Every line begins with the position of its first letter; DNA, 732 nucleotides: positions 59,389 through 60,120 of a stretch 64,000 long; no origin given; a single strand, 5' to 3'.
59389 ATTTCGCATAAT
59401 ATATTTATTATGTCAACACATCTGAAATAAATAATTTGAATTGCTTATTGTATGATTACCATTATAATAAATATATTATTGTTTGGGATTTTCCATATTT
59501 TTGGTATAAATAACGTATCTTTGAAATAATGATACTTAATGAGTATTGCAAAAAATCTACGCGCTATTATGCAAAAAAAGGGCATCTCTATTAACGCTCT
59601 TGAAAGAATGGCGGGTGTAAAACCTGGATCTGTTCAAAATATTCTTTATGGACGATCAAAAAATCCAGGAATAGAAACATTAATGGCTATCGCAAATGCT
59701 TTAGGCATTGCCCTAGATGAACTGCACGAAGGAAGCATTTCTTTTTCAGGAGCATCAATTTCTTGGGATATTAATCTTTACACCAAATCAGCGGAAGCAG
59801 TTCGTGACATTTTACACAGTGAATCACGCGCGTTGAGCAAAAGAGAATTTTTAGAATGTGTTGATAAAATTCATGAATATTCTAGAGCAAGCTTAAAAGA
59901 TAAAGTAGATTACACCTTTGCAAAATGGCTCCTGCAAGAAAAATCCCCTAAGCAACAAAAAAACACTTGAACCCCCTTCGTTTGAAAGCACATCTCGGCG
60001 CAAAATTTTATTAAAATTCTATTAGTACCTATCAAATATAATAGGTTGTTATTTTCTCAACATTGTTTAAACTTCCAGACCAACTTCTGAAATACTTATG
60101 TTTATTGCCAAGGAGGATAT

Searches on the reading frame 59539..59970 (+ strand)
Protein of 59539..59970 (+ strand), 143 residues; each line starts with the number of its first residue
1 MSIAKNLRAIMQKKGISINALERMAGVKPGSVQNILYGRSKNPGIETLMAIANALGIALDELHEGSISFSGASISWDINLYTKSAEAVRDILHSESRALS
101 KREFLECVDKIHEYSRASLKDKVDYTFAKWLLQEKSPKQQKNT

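Call 3: search_protein_families(library=pfam, proteins=[window:59539-59970:+], max_evalue=0.01)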
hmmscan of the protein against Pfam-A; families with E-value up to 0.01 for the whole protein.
window:59539-59970:+ (143 aa): 6 families
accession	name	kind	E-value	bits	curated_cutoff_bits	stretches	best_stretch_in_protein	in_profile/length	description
PF13443.12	HTH_26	-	1.1e-11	45.2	22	1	6-62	1-57/63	Cro/C1-type HTH DNA-binding domain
PF01381.28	HTH_3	-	1.3e-11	44.8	23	1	7-62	1-55/55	Helix-turn-helix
PF12844.13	HTH_19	-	2.6e-06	27.7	30.2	1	5-62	2-58/64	Helix-turn-helix domain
PF13560.12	HTH_31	-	4.1e-05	24.3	27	1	7-63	6-62/64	Helix-turn-helix domain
PF13693.12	HTH_35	-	0.0012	19.3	25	1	8-62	8-58/75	Winged helix-turn-helix DNA-binding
PF07022.19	Phage_CI_repr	-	0.0038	18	22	1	30-63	27-58/65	Bacteriophage CI repressor helix-turn-helix domain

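Call 4: search_protein_families(library=ncbifam, proteins=[window:59539-59970:+], max_evalue=0.01)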
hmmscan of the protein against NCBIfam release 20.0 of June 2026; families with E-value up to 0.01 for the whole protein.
window:59539-59970:+ (143 aa): 4 families
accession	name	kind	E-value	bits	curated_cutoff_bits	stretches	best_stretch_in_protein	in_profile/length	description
NF046032.1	TransRegSlrRBacil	equivalog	1.6e-06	28.3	250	1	3-67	2-66/149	HTH-type transcriptional regulator SlrR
NF048000.1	ECH1013_TF_S24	equivalog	3.2e-06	27.2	300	1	3-62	3-62/204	ECH_1013 family putative transcriptional regulator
NF041951.1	phage_RstR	subfamily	0.00033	20.9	80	1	1-64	1-63/108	RstR family transcriptional repressor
NF010465.0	PRK13890.1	equivalog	0.0049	16.9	96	0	6-64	9-66/121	conjugal transfer protein TrbA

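Call 82: search_solved_structures(query=window:59539-59970:+, max_evalue=10, show_alignments=1)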
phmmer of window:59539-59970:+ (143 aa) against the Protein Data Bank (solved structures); distinct sequences matched with E-value up to 10: 30.
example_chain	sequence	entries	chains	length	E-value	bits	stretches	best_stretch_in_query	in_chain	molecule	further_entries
3b7h_A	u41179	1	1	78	0.00011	25.5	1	3-61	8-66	Prophage Lp1 protein 11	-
6jq1_A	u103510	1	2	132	0.0011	22.2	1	2-74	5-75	Transcriptional regulator, XRE family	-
6rnx_A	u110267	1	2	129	0.0019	21.4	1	2-74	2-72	HTH-type transcriptional regulator DdrOC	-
7t5u_A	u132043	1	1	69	0.0027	20.9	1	4-59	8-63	Helix-turn-helix domain-containing protein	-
6rmq_A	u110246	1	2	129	0.0074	19.5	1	2-73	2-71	HTH-type transcriptional regulator DdrOC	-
6rnz_A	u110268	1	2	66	0.011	19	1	2-65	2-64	HTH-type transcriptional regulator DdrOC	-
1b0n_A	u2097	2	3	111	0.039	17.2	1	4-109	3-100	PROTEIN (SINR PROTEIN) | HTH-TYPE TRANSCRIPTIONAL REGULATOR SINR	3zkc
3f51_A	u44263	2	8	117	0.16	15.2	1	5-65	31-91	Clp gene regulator (ClgR)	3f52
5tn0_A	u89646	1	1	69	0.17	15.1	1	4-64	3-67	HTH-type transcriptional regulator SinR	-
1sq8_A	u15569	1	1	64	0.18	15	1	4-65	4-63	dh434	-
1zv9_A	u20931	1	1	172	0.19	15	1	5-78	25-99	Cellulosomal scaffoldin adaptor protein B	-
1qzn_A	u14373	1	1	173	0.19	15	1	5-78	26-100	cellulosomal scaffoldin adaptor protein B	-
3f2l_A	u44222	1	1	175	0.19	14.9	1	5-78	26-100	Cellulosomal scaffoldin adaptor protein B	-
3bwz_A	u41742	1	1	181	0.21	14.8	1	5-78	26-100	Cellulosomal scaffoldin adaptor protein B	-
3qq6_A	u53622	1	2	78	0.23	14.7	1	3-64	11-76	HTH-type transcriptional regulator sinR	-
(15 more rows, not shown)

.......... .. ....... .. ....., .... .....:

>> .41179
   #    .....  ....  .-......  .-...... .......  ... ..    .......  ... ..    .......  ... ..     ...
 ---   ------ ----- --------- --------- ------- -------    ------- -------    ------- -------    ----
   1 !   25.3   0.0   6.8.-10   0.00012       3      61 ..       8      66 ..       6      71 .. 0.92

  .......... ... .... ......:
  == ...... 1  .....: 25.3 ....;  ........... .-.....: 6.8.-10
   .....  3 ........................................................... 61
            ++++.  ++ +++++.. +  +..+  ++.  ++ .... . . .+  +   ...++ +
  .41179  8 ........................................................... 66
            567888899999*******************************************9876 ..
